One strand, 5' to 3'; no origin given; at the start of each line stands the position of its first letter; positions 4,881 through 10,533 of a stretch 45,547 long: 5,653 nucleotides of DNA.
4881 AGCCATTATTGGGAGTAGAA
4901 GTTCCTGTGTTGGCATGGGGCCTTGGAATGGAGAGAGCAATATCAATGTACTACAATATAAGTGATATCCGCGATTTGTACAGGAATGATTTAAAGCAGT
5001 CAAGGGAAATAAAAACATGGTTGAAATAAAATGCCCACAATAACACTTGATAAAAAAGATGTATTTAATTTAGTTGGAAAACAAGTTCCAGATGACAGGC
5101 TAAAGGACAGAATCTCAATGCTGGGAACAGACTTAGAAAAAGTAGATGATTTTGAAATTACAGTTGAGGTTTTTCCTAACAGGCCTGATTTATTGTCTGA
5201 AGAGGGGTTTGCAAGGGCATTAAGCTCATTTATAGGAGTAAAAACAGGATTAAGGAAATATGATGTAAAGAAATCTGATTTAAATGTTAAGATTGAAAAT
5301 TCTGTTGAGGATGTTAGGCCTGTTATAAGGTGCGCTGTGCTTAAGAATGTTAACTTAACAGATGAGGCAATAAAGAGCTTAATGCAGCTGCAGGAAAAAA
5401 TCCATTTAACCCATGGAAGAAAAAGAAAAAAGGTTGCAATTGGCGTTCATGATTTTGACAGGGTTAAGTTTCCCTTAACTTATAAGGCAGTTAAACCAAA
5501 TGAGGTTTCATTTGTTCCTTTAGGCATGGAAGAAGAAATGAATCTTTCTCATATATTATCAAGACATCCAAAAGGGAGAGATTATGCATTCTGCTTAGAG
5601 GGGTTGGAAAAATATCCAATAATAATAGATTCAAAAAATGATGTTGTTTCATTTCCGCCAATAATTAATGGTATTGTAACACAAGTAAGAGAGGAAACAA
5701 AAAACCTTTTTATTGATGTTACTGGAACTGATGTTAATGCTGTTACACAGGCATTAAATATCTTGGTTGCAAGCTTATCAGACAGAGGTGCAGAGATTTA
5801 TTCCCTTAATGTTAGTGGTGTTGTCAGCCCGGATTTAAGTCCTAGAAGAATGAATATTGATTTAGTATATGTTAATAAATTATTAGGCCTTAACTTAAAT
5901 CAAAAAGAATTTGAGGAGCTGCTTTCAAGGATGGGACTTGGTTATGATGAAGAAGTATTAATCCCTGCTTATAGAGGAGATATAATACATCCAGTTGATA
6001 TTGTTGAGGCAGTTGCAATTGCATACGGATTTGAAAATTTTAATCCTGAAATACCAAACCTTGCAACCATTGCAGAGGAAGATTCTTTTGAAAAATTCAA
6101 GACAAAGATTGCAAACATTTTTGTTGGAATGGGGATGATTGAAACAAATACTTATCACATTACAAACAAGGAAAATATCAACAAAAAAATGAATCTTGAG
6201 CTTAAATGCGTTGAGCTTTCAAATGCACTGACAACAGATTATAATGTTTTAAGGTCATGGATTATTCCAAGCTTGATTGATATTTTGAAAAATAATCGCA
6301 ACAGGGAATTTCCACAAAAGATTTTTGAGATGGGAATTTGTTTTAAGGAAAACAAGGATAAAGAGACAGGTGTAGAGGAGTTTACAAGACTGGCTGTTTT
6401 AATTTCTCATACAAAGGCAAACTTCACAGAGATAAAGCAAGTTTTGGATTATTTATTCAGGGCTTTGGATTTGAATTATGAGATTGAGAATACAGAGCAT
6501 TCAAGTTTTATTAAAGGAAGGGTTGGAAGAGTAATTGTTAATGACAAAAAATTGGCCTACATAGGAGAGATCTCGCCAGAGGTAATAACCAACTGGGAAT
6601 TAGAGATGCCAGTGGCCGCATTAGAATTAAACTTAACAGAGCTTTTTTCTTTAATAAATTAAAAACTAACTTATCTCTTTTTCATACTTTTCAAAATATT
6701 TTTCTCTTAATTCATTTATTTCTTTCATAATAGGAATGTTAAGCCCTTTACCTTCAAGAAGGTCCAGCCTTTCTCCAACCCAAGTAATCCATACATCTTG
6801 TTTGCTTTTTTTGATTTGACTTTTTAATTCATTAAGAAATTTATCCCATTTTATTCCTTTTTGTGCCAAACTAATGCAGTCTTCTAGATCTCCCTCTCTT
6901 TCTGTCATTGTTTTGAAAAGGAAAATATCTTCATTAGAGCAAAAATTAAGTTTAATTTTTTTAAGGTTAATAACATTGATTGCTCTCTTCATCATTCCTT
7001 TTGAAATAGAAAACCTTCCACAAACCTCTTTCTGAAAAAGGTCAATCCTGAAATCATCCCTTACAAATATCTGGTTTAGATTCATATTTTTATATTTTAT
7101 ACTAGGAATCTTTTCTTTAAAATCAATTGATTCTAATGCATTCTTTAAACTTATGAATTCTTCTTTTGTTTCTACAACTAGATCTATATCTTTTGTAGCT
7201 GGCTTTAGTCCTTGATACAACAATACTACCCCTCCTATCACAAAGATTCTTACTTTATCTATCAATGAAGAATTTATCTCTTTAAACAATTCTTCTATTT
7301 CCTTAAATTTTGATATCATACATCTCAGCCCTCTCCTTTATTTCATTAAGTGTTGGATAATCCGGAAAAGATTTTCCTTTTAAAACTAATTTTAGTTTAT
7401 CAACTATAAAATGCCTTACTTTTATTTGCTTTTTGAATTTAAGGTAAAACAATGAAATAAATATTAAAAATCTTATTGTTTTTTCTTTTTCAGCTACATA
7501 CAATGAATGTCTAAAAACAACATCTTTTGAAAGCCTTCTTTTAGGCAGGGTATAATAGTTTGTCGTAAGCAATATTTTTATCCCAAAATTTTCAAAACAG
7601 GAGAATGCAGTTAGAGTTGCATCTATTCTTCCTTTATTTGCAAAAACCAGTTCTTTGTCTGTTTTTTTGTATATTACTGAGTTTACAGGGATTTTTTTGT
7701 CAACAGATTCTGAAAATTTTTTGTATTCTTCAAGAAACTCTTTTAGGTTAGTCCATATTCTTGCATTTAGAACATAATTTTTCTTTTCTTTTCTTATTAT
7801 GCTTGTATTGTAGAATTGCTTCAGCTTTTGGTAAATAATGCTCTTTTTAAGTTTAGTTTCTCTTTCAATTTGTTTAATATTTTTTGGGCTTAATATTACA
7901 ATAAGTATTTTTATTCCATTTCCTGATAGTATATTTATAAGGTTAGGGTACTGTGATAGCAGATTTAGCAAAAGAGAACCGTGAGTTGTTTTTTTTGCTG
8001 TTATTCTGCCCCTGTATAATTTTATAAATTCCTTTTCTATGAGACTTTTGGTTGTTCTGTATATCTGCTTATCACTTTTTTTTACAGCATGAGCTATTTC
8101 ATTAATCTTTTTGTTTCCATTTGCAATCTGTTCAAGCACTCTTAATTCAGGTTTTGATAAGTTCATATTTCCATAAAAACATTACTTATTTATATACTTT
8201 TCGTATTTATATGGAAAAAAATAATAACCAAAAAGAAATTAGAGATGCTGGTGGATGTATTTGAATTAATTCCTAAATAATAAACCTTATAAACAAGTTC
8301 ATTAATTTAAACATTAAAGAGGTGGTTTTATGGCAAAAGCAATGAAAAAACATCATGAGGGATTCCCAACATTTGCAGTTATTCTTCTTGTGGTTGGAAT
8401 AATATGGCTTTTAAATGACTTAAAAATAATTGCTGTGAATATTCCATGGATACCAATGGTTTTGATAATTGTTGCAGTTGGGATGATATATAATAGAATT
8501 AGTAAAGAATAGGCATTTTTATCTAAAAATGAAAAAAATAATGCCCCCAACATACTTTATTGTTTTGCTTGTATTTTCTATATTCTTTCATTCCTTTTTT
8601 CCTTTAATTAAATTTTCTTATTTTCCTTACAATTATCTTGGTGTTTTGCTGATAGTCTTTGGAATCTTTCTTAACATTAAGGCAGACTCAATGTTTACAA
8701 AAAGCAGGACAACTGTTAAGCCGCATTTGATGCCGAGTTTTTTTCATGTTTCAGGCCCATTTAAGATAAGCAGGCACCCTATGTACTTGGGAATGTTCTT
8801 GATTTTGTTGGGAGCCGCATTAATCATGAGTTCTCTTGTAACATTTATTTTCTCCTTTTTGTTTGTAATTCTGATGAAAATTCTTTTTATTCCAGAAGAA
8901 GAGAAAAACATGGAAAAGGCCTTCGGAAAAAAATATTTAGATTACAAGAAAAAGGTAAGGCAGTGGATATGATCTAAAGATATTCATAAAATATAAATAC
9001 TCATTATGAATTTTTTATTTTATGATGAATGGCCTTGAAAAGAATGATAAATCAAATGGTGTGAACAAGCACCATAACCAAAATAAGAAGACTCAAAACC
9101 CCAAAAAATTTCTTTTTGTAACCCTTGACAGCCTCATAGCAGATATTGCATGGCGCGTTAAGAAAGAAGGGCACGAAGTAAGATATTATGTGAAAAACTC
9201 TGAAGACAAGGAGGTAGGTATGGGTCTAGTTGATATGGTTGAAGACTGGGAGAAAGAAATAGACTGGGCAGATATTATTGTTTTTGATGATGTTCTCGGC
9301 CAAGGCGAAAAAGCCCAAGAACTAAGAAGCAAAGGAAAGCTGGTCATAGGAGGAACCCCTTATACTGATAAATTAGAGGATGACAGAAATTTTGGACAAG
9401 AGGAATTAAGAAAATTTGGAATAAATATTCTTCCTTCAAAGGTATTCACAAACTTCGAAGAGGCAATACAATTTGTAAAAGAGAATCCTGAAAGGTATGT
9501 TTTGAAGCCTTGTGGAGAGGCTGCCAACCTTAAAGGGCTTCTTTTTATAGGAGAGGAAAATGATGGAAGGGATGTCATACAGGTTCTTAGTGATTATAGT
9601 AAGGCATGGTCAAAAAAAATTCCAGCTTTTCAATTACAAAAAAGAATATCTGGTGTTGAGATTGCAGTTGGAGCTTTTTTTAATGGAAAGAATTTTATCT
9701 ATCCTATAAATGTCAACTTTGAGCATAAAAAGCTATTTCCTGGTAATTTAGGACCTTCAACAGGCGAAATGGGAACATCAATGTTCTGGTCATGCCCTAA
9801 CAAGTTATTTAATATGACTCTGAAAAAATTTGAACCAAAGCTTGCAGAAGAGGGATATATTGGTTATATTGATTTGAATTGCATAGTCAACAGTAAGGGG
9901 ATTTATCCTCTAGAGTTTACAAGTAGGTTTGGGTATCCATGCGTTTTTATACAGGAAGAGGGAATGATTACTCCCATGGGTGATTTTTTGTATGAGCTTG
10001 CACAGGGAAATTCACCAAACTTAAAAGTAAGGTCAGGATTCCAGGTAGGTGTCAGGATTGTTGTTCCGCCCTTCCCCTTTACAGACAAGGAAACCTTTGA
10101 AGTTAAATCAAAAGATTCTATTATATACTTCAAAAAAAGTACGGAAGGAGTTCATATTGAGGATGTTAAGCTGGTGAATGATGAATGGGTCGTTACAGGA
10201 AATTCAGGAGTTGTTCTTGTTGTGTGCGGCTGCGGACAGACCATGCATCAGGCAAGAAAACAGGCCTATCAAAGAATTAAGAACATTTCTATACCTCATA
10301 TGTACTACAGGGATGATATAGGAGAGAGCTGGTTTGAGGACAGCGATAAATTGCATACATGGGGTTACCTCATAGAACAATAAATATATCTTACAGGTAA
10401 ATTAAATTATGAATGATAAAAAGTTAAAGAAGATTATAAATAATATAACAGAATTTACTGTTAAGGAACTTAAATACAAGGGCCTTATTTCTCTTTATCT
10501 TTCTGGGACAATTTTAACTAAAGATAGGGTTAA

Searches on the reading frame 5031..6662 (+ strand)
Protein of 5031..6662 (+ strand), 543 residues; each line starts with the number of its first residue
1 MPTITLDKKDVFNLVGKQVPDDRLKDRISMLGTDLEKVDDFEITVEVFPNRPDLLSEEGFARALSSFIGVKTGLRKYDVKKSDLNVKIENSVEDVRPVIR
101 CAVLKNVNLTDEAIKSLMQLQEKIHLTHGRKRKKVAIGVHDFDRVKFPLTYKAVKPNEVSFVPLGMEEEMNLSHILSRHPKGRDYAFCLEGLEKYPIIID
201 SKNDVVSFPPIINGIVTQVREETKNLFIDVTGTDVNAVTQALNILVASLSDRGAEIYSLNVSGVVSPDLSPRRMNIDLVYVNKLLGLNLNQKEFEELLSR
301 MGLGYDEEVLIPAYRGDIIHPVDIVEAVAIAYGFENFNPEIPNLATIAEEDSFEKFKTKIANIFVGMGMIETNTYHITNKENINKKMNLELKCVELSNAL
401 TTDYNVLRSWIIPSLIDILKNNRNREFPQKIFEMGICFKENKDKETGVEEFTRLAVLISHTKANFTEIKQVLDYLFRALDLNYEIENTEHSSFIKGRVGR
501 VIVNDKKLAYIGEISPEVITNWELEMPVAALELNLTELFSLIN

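Call 39: search_protein_families(library=pfam, max_evalue=0.001, proteins=[window:5031-6662:+])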
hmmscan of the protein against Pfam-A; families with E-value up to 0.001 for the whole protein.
window:5031-6662:+ (543 aa): 5 families
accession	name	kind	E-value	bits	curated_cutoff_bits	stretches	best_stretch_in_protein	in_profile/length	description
PF17759.6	tRNA_synthFbeta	-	7.4e-44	150.2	22.4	1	341-535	5-214/214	Phenylalanyl tRNA synthetase beta chain CLM domain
PF03484.21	B5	-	9.9e-21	74.2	28.6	1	275-334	2-67/67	tRNA synthetase B5 domain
PF18262.7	PhetRS_B1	-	3.4e-10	40.5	26.8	1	1-68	1-81/83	Phe-tRNA synthetase beta subunit B1 domain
PF03483.22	B3_4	-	3.2e-08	33.8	29.3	1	114-240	35-134/174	B3/4 domain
PF01409.25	tRNA-synt_2d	-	1.2e-07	31.9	19.8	1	348-484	14-159/246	tRNA synthetases class II core domain (F)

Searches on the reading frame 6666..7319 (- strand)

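Call 38: search_protein_families(library=pfam, max_evalue=0.001, proteins=[window:6666-7319:-])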
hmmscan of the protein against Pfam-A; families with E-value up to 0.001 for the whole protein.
window:6666-7319:- (217 aa): 1 family
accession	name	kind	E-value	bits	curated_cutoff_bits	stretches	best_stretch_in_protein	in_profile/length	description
PF19502.5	DUF6036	-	5.7e-08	33.2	23.6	1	6-159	4-127/164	Nucleotidyltransferase of unknown function (DUF6036)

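Call 77: search_protein_families(library=pfam, max_evalue=0.001, proteins=[window:6666-7319:-])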
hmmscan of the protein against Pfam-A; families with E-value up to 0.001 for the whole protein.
window:6666-7319:- (217 aa): 1 family
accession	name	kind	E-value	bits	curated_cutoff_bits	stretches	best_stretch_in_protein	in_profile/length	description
PF19502.5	DUF6036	-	5.7e-08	33.2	23.6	1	6-159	4-127/164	Nucleotidyltransferase of unknown function (DUF6036)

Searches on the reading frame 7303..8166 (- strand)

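Call 38: search_protein_families(library=pfam, max_evalue=0.001, proteins=[window:7303-8166:-])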
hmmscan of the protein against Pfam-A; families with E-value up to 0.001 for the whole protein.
window:7303-8166:- (287 aa): 2 families
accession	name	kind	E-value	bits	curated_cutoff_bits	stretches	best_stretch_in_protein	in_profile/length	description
PF01978.25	TrmB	-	1.3e-08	35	25.6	1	2-54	5-58/68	Sugar-specific transcriptional regulator TrmB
PF01022.26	HTH_5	-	4.3e-05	23.8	22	0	8-37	5-34/47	Bacterial regulatory protein, arsR family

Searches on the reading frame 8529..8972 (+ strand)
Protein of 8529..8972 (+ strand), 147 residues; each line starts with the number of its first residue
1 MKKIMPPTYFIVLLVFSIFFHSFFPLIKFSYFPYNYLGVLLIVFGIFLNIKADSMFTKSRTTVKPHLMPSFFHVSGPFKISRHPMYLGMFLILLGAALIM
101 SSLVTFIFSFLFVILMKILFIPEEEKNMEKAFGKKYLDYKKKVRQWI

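Call 38: search_protein_families(library=pfam, max_evalue=0.001, proteins=[window:8529-8972:+])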
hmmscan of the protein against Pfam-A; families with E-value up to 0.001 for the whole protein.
window:8529-8972:+ (147 aa): 3 families
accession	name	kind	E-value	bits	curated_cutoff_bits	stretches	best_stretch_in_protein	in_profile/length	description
PF04191.18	PEMT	-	1.5e-15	57.9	25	1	36-135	4-105/105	Phospholipid methyltransferase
PF06966.17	DUF1295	-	2.7e-08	34.1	20.4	1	33-143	119-235/235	Protein of unknown function (DUF1295)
PF04140.19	ICMT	-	2.9e-07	31.2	24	1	74-129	37-94/95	Isoprenylcysteine carboxyl methyltransferase (ICMT) family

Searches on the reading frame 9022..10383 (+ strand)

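Call 38: search_protein_families(library=pfam, max_evalue=0.001, proteins=[window:9022-10383:+])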
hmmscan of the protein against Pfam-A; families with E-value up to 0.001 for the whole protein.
window:9022-10383:+ (453 aa): 2 families
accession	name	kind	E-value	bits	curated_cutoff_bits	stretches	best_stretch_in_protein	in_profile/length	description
PF01071.24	GARS_A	-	1.2e-12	48.5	27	1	122-306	3-192/194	Phosphoribosylglycinamide synthetase, ATP-grasp (A) domain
PF02843.22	GARS_C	-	2.4e-10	41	34.8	1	378-435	36-91/92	Phosphoribosylglycinamide synthetase, C domain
